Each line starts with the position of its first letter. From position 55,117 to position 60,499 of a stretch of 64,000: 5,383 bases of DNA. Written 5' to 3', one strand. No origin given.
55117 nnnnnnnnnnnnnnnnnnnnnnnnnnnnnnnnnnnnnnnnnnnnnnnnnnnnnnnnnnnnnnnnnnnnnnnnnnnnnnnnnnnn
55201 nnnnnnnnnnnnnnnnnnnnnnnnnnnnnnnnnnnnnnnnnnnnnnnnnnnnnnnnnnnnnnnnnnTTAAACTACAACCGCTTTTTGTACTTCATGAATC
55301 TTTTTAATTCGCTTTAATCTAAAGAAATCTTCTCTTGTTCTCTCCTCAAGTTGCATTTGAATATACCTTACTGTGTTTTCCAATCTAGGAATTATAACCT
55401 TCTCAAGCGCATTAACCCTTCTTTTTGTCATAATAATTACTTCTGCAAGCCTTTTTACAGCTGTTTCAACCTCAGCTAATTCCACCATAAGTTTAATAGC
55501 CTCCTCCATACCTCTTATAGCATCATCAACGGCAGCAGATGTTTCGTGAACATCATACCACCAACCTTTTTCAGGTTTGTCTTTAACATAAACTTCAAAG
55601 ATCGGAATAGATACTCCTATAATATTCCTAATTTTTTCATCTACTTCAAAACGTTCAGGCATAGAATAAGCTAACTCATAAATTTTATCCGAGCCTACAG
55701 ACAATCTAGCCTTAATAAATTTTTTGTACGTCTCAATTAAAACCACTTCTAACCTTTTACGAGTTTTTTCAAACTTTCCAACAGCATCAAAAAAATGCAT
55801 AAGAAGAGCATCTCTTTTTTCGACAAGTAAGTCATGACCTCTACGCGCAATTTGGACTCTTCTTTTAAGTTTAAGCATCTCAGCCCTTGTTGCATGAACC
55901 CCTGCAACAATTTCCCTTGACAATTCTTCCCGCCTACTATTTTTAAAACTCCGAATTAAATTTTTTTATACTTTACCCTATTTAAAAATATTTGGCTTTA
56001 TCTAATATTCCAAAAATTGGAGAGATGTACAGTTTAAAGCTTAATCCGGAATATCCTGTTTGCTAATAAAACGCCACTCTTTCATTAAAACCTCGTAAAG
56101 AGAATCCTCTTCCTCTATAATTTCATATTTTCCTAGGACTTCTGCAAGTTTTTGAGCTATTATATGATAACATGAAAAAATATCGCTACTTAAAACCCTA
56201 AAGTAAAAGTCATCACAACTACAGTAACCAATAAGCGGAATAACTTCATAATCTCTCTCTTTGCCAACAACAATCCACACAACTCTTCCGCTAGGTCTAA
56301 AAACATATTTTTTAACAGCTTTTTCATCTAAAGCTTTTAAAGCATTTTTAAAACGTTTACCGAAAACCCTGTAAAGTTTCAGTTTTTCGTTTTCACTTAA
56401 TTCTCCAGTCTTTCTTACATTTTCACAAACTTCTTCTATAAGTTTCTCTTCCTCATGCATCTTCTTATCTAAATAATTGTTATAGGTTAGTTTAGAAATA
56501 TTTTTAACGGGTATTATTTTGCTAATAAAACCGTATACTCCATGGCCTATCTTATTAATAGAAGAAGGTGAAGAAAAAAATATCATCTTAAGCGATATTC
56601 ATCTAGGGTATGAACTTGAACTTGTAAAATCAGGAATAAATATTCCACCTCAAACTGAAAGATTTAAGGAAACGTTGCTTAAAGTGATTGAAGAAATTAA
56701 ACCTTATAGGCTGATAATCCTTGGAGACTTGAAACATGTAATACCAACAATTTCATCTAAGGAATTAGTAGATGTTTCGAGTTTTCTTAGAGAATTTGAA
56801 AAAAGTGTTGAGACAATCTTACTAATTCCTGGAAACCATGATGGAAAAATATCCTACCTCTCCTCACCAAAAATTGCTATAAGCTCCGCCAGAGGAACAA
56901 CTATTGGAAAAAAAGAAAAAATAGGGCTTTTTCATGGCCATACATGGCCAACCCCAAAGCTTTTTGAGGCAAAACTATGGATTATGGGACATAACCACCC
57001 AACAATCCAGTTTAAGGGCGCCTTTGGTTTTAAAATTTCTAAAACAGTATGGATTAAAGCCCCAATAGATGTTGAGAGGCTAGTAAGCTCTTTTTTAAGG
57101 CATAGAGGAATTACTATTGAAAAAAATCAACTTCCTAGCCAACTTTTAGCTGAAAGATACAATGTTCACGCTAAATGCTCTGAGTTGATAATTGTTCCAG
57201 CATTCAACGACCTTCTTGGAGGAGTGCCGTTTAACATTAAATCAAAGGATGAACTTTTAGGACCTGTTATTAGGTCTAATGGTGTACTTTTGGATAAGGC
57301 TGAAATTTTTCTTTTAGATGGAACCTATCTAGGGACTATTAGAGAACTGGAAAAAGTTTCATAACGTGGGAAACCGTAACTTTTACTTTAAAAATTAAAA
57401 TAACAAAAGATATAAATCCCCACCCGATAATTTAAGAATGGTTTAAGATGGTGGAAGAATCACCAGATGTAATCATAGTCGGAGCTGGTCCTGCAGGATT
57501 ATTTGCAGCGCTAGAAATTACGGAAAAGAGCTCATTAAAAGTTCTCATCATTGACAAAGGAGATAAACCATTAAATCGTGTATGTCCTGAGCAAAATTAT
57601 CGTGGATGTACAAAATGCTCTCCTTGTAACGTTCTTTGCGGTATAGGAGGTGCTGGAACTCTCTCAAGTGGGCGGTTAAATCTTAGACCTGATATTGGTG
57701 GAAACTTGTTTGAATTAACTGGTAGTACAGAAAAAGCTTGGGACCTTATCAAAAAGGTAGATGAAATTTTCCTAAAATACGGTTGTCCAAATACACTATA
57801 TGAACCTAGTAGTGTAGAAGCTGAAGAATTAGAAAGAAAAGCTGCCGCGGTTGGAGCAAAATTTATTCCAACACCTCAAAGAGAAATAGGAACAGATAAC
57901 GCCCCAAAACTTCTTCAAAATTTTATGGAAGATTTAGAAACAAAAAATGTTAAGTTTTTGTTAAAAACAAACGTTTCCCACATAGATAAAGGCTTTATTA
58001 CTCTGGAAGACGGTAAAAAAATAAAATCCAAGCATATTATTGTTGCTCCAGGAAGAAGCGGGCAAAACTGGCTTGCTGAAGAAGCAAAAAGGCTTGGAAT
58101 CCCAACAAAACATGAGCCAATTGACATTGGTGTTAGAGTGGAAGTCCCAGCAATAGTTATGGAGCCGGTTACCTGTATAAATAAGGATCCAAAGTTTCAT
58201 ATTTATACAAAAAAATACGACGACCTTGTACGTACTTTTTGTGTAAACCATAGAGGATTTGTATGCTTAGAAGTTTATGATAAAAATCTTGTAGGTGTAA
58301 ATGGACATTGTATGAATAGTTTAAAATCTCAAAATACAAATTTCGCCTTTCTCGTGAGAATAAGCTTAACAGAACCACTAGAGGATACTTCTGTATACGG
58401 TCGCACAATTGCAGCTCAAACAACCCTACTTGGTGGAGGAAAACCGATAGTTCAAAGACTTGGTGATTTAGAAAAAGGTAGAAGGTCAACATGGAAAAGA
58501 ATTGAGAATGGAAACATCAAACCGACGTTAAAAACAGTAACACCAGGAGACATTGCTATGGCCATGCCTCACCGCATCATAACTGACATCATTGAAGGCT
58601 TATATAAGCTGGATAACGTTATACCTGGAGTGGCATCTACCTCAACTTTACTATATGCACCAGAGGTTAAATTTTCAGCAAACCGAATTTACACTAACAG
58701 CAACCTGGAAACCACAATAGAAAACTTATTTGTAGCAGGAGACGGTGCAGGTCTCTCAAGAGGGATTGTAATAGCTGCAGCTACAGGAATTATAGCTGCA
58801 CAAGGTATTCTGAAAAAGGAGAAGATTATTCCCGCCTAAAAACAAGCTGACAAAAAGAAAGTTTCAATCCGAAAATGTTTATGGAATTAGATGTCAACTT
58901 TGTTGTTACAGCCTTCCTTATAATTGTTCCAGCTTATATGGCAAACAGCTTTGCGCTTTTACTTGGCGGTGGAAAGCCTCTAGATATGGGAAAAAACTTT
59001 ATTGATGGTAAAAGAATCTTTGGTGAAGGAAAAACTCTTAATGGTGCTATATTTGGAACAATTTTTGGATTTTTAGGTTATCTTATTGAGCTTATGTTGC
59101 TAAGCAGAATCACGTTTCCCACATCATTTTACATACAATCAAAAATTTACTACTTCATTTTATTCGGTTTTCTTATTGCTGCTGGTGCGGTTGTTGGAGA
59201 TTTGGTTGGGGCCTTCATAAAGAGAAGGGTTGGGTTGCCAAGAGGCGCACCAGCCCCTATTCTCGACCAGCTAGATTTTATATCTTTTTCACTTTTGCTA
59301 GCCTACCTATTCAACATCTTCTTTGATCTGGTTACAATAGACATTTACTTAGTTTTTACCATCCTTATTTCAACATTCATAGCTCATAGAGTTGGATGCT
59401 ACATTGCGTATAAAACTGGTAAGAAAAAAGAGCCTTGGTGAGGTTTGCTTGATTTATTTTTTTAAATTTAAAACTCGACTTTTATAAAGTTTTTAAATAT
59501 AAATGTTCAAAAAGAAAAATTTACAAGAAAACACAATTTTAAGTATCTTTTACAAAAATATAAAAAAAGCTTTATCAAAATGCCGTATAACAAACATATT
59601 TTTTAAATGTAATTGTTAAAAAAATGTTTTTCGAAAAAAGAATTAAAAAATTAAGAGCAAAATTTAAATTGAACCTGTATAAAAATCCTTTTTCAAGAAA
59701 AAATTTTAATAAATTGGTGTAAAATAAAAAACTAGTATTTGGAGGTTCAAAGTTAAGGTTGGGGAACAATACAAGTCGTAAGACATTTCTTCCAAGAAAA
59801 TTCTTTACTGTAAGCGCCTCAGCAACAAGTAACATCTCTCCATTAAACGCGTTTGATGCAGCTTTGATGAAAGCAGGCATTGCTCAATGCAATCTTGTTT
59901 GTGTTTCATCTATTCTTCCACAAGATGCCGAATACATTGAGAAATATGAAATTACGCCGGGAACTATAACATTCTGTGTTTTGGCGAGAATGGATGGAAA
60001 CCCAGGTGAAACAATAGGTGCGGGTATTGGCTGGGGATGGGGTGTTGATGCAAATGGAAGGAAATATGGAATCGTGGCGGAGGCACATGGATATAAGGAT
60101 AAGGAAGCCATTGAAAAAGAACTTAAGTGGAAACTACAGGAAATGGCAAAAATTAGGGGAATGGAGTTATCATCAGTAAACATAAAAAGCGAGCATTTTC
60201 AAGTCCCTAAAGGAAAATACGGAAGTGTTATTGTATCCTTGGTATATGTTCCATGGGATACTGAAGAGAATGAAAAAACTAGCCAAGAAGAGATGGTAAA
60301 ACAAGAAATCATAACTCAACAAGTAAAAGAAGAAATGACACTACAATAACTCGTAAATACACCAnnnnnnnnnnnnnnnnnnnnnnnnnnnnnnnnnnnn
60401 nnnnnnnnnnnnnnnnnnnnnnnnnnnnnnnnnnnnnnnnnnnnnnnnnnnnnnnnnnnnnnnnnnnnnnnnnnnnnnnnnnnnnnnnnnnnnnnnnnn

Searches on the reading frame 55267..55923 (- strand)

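Call 60: search_protein_families(library=pfam, proteins=[window:55267-55923:-], max_evalue=0.00001)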
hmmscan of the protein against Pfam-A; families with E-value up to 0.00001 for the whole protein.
window:55267-55923:- (218 aa): 1 family
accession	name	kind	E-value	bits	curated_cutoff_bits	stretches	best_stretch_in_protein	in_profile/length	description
PF01813.22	ATP-synt_D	-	5.9e-59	199.7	25.7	1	15-208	1-196/196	ATP synthase subunit D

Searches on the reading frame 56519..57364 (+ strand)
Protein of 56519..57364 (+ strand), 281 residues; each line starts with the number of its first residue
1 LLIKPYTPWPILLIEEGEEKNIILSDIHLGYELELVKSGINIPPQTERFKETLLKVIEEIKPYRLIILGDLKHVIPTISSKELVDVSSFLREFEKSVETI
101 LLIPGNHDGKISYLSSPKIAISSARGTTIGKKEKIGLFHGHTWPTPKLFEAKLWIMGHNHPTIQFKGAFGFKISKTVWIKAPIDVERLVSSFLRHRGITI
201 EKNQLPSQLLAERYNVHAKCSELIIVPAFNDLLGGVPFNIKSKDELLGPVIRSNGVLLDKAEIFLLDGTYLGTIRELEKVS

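Call 87: search_protein_families(library=pfam, proteins=[window:56519-57364:+], max_evalue=0.00001)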
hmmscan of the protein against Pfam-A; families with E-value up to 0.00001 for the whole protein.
window:56519-57364:+ (281 aa): 1 family
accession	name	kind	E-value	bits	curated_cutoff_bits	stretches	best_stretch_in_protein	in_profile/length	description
PF00149.33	Metallophos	-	5.2e-08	34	21.5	1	22-151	4-142/191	Calcineurin-like phosphoesterase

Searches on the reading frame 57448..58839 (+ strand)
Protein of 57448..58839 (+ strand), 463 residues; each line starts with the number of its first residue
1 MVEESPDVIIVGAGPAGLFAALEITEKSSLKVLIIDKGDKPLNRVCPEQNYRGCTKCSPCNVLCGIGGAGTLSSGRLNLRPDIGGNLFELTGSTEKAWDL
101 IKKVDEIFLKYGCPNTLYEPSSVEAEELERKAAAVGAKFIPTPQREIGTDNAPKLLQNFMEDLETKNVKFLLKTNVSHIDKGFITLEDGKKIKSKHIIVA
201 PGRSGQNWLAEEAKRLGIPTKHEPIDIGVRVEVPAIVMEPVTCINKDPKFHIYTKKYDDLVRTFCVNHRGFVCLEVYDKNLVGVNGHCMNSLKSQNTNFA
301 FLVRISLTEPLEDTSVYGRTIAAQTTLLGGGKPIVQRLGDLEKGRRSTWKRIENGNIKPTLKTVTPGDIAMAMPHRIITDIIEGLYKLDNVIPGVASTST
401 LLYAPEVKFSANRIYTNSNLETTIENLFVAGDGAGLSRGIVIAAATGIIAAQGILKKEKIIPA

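Call 87: search_protein_families(library=pfam, proteins=[window:57448-58839:+], max_evalue=0.00001)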
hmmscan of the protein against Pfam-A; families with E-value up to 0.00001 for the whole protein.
window:57448-58839:+ (463 aa): 9 families
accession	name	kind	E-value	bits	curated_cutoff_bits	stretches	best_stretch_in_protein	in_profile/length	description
PF07992.20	Pyr_redox_2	-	5.6e-16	59.2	26.1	0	7-48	2-43/291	Pyridine nucleotide-disulphide oxidoreductase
PF03486.20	HI0933_like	-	1.6e-10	41.3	50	1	7-44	2-38/244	HI0933-like protein Rossmann domain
PF01134.28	GIDA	-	5.4e-10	39.3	22.1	0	381-454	319-383/391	Glucose inhibited division protein A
PF01266.30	DAO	-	6.7e-10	39.5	27.9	0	7-40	1-33/353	FAD dependent oxidoreductase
PF21688.3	FAD-depend_C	-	1.8e-08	35.2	27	1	254-407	38-195/197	FAD-dependent protein, C-terminal domain-like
PF13738.12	Pyr_redox_3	-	3e-07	30.4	30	0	9-38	1-30/305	Pyridine nucleotide-disulphide oxidoreductase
PF05834.18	Lycopene_cycl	-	5.9e-07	29.3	23.4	0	7-42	1-37/380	Lycopene cyclase protein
PF00890.30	FAD_binding_2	-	1.3e-06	28.3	20.4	1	7-39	1-32/414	FAD binding domain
PF01946.23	Thi4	-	6.8e-06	25.9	26.2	0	6-37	18-49/235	Thi4 family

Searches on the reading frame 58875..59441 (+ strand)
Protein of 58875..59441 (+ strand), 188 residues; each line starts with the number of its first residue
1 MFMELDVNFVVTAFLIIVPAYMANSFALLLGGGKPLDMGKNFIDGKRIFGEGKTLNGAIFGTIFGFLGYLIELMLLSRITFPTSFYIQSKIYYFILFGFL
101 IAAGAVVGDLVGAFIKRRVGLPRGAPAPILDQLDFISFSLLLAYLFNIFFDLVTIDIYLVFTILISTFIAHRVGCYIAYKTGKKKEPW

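Call 87: search_protein_families(library=pfam, proteins=[window:58875-59441:+], max_evalue=0.00001)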
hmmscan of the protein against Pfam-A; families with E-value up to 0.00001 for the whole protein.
window:58875-59441:+ (188 aa): 1 family
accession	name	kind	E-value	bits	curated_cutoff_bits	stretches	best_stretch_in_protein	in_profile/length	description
PF01864.22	CarS-like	-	3.1e-46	158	22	1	8-188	3-175/175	CDP-archaeol synthase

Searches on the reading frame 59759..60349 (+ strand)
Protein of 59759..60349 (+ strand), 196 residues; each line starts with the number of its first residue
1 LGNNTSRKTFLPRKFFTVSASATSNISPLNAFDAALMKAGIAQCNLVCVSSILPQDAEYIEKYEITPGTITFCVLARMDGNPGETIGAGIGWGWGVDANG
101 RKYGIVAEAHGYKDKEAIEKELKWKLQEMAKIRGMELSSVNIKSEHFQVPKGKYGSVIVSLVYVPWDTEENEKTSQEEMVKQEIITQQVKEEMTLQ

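Call 87: search_protein_families(library=pfam, proteins=[window:59759-60349:+], max_evalue=0.00001)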
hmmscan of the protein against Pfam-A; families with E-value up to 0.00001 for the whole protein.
window:59759-60349:+ (196 aa): 1 family
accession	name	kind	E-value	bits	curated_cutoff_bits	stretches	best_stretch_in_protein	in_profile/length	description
PF01862.21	PvlArgDC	-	2.2e-39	135.4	22.7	1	11-164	1-161/161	Pyruvoyl-dependent arginine decarboxylase (PvlArgDC)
